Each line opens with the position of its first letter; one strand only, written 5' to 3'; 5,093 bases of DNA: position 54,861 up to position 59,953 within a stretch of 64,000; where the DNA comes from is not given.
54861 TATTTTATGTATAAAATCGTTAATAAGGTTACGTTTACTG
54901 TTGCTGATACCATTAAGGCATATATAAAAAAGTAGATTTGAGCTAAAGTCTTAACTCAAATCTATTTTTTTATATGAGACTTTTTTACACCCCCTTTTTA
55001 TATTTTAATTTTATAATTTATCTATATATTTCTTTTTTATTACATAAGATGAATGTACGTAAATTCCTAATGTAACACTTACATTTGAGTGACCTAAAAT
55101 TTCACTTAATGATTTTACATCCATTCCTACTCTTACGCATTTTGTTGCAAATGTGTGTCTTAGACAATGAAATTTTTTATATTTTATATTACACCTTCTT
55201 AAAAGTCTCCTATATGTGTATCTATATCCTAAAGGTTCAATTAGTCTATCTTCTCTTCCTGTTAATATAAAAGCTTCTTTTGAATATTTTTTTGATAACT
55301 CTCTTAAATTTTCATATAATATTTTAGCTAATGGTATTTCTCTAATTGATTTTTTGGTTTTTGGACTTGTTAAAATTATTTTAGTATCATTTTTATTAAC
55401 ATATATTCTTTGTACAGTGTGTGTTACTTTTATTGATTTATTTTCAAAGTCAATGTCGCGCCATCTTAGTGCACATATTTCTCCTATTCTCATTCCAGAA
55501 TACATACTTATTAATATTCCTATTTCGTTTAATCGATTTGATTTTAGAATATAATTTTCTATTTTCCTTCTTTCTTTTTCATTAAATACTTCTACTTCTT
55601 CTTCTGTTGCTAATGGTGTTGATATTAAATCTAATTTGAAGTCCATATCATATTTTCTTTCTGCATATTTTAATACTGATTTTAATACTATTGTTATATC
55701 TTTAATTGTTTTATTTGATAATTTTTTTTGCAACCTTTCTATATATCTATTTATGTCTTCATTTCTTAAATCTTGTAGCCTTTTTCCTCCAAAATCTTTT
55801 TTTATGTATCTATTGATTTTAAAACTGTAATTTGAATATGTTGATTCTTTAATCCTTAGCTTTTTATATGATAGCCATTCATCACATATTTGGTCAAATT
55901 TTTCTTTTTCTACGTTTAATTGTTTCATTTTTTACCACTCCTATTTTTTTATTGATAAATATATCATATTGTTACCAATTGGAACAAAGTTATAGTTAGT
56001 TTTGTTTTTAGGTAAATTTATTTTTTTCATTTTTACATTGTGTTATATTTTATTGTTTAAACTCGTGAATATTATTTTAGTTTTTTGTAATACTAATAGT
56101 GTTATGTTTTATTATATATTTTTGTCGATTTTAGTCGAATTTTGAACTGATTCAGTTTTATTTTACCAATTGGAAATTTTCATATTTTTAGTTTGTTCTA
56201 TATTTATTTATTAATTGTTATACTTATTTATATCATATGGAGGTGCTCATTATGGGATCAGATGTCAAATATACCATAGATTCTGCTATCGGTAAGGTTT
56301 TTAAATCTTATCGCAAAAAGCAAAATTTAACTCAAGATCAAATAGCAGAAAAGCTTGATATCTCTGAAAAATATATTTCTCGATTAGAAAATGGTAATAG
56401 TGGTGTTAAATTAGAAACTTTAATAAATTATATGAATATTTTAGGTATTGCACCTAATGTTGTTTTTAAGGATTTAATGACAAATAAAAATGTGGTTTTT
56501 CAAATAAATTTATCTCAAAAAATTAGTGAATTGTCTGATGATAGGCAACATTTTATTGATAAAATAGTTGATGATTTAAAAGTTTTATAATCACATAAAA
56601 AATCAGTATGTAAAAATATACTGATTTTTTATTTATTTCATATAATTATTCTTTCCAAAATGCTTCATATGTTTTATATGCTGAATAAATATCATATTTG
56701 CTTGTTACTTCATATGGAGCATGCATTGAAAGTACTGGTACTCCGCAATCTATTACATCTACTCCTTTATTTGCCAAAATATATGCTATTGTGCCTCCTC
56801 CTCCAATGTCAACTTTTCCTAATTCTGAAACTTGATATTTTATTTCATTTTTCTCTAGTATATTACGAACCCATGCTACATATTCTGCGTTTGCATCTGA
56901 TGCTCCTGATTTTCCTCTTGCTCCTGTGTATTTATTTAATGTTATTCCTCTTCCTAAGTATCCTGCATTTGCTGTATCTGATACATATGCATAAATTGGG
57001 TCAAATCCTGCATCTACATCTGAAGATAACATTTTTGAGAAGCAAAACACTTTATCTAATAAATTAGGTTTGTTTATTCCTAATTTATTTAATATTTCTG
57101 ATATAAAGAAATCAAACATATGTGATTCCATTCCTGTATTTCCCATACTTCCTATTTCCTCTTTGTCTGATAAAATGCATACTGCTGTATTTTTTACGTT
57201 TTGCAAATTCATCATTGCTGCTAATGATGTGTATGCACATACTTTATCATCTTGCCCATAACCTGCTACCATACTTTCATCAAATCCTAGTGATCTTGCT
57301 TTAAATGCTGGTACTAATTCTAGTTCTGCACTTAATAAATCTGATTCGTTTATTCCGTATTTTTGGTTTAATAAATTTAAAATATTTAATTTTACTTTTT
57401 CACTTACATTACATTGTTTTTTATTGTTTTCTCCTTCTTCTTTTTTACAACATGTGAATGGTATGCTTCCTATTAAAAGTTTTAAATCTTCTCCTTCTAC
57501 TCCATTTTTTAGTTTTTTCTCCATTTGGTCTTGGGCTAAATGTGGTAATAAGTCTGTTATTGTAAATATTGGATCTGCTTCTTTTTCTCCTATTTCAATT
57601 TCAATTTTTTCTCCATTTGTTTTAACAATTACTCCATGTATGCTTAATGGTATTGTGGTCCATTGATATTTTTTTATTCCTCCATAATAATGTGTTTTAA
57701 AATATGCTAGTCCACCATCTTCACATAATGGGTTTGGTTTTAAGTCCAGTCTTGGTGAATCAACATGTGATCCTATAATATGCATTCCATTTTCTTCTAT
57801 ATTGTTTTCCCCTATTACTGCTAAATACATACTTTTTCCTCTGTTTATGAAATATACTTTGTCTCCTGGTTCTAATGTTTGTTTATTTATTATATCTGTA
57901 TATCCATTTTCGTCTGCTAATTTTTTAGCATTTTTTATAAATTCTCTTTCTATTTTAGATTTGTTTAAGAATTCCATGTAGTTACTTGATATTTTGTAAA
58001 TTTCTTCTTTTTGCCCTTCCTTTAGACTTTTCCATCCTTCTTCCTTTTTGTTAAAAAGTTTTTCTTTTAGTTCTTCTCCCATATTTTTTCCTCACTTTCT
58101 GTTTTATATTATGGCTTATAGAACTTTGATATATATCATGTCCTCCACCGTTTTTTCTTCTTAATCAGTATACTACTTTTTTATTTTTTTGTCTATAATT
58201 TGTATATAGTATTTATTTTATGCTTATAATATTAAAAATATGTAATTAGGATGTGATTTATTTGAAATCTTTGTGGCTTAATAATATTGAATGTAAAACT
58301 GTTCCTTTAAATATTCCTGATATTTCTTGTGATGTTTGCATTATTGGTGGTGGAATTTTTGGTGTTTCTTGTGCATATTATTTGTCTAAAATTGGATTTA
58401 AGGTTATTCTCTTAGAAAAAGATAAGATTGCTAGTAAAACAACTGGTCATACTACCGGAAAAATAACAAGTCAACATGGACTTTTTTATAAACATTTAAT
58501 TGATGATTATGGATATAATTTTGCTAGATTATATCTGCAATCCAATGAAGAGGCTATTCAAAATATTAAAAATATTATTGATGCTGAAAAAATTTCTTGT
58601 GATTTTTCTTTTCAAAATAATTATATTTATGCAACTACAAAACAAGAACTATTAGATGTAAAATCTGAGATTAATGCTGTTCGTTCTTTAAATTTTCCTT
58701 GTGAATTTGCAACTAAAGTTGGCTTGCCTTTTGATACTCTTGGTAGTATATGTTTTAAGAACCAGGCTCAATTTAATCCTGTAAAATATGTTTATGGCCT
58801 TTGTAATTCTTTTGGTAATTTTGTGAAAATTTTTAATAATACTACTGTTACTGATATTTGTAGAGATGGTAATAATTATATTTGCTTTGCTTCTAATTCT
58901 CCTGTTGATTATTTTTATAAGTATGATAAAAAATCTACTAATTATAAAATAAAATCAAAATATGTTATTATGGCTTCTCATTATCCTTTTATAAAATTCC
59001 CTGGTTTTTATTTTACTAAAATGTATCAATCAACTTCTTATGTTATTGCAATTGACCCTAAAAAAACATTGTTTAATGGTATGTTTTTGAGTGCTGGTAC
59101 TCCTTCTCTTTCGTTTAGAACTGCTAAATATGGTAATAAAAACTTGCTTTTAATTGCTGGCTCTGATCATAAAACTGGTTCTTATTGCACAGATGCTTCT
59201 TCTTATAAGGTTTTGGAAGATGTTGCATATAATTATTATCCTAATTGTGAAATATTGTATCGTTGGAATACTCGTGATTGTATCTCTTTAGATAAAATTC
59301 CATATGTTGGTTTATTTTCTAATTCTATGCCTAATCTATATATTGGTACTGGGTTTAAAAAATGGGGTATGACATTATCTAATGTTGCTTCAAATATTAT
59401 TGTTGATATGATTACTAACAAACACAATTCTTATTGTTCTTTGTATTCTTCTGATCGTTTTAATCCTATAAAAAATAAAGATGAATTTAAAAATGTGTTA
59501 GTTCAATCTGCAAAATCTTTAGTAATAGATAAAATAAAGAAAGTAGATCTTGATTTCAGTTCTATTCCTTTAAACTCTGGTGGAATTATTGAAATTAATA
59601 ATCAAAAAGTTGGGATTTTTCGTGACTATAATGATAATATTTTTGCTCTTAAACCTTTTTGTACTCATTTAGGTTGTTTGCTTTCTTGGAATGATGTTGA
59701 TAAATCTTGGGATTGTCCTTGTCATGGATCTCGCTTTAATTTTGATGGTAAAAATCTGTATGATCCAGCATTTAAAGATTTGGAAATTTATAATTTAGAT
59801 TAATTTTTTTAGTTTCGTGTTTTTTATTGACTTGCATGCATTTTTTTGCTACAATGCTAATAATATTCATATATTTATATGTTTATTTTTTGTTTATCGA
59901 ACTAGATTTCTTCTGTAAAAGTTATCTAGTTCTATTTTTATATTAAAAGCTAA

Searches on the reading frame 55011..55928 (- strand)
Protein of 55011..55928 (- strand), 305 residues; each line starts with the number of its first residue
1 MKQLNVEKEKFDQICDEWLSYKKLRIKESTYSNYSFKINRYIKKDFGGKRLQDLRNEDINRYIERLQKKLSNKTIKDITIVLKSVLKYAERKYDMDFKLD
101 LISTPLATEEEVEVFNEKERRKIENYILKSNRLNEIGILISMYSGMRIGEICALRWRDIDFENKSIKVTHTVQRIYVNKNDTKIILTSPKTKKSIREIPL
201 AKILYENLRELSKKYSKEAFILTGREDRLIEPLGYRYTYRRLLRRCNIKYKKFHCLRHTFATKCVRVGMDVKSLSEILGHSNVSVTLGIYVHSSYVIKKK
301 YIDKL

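Call 16: search_protein_families(library=pfam, proteins=[window:55011-55928:-], max_evalue=0.001)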
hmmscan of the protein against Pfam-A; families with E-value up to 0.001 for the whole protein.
window:55011-55928:- (305 aa): 5 families
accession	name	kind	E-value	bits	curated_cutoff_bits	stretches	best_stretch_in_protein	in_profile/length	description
PF00589.27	Phage_integrase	-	1.8e-26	93.4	27.1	1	134-295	27-170/172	Phage integrase family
PF14659.12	Phage_int_SAM_3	-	3.4e-11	43.7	22.6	1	11-66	2-57/58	Phage integrase, N-terminal SAM-like domain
PF13495.12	Phage_int_SAM_4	-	1.3e-06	29.1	27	1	25-84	13-73/85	Phage integrase, N-terminal SAM-like domain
PF22022.2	Phage_int_M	-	1.6e-05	25.4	27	1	11-89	1-79/96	Phage integrase central domain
PF02899.23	Phage_int_SAM_1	-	5.4e-05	23.8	22.3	1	27-92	15-82/83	Phage integrase, N-terminal SAM-like domain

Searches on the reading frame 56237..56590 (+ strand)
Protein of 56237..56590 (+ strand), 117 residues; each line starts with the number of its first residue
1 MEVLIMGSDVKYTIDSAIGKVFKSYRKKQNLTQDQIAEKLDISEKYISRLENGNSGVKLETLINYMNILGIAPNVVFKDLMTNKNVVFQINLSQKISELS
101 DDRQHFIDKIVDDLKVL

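Call 16: search_protein_families(library=pfam, proteins=[window:56237-56590:+], max_evalue=0.001)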
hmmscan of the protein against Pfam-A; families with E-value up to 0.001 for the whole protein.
window:56237-56590:+ (117 aa): 7 families
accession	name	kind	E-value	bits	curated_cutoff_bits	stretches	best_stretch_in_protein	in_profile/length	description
PF01381.28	HTH_3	-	1.9e-13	50.7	23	1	23-73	2-52/55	Helix-turn-helix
PF12844.13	HTH_19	-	9.2e-13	48.3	30.2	1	19-85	1-63/64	Helix-turn-helix domain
PF13560.12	HTH_31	-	7.5e-09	36.2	27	1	18-73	2-58/64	Helix-turn-helix domain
PF13413.12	HTH_25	-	4.7e-06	26.8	24.6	1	24-54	4-34/62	Helix-turn-helix domain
PF04545.22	Sigma70_r4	-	5.7e-05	23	24.1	1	25-51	15-41/50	Sigma-70, region 4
PF13443.12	HTH_26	-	0.00036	21.1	22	1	26-73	6-54/63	Cro/C1-type HTH DNA-binding domain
PF13744.12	HTH_37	-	0.0005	20.3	27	0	23-71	24-73/80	Helix-turn-helix domain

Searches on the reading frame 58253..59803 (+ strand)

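Call 16: search_protein_families(library=pfam, proteins=[window:58253-59803:+], max_evalue=0.001)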
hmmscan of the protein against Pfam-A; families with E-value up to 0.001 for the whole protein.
window:58253-59803:+ (516 aa): 6 families
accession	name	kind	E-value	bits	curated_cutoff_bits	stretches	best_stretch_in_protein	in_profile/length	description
PF01266.30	DAO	-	4.8e-37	128.7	27.9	1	27-385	1-352/353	FAD dependent oxidoreductase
PF00355.32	Rieske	-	3.6e-12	46.5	20.3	1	446-513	19-87/88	Rieske [2Fe-2S] domain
PF13450.12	NAD_binding_8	-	6.9e-07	29.9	21.9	1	30-59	1-30/68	NAD(P)-binding Rossmann-like domain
PF01946.23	Thi4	-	4.3e-05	23.3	26.2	1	25-57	17-50/235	Thi4 family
PF07992.20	Pyr_redox_2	-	0.00018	21.4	26.1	1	27-70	2-187/291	Pyridine nucleotide-disulphide oxidoreductase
PF01494.25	FAD_binding_3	-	0.00021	21.1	22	1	26-63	2-39/349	FAD binding domain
